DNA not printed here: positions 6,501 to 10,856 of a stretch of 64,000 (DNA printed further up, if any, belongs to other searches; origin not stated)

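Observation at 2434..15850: Three tandem giant paralogous lipoproteins (1396, 1352, 1669 aa) fill 13.4 kb directly downstream of Opp-type ABC ATPase genes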

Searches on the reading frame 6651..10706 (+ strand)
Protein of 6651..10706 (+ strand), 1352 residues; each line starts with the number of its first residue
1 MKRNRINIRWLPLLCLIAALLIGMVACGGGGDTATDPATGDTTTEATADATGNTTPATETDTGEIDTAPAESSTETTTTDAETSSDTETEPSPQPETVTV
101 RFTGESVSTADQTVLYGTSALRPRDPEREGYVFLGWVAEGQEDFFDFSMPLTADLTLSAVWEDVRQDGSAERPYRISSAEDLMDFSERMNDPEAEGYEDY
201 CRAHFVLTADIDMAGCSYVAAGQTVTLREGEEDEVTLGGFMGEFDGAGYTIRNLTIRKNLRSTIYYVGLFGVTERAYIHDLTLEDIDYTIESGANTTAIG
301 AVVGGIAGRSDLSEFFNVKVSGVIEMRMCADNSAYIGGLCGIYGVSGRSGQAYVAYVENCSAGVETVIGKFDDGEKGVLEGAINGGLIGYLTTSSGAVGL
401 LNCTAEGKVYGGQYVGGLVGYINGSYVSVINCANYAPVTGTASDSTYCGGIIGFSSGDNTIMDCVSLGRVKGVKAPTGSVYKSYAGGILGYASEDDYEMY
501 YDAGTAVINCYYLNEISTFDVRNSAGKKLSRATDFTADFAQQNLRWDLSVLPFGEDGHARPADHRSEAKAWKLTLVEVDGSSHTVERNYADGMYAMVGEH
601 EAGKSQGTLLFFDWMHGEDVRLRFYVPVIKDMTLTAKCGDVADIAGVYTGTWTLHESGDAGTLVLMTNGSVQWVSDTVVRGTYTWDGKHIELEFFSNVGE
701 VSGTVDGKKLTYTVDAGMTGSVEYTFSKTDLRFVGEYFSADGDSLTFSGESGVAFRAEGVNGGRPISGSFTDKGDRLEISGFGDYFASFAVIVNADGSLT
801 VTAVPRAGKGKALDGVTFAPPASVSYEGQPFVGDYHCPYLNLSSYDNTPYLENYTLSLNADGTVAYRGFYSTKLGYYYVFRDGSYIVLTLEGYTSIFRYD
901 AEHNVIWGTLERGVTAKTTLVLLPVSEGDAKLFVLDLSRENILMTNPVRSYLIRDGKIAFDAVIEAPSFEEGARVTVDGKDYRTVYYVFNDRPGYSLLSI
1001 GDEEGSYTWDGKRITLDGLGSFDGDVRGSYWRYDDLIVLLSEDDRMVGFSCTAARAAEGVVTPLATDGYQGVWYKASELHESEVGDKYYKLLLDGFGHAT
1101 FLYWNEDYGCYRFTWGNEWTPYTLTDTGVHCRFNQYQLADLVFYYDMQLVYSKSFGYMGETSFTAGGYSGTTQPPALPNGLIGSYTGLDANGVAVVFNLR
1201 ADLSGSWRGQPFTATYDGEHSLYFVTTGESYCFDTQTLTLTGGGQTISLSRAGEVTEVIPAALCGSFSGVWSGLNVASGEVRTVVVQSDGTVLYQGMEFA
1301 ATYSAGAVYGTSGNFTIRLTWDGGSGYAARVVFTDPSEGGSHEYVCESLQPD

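Call 6: search_protein_families(library=pfam, proteins=[window:6651-10706:+], max_evalue=0.1)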
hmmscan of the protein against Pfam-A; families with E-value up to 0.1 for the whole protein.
window:6651-10706:+ (1352 aa): 1 family
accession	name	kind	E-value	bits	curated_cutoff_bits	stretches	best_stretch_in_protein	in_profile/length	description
PF09479.16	Flg_new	-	5e-09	36.6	27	1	99-159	2-64/65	Listeria-Bacteroides repeat domain (List_Bact_rpt)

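Call 7: search_protein_families(library=ncbifam, proteins=[window:6651-10706:+], max_evalue=0.1)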
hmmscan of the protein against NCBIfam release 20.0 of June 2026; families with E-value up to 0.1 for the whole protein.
window:6651-10706:+ (1352 aa): 2 families
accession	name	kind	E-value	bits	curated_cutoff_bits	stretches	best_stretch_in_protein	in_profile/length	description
TIGR02543.1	List_Bact_rpt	repeat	0.0019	18.5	20.95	1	126-162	1-41/44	TIGR02543 family repeat protein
NF058595.1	invert_tail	domain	0.0025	18.1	37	1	5-50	50-97/113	lipo-invert putative C-terminal anchoring domain-containing protein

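Call 72: search_solved_structures(query=window:6651-10706:+, max_evalue=0.1)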
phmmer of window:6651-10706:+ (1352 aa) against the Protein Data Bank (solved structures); distinct sequences matched with E-value up to 0.1: 1.
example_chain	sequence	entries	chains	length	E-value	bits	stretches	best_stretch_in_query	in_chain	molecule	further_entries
2y5p_A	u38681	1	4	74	0.076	13.7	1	113-161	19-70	INTERNALIN B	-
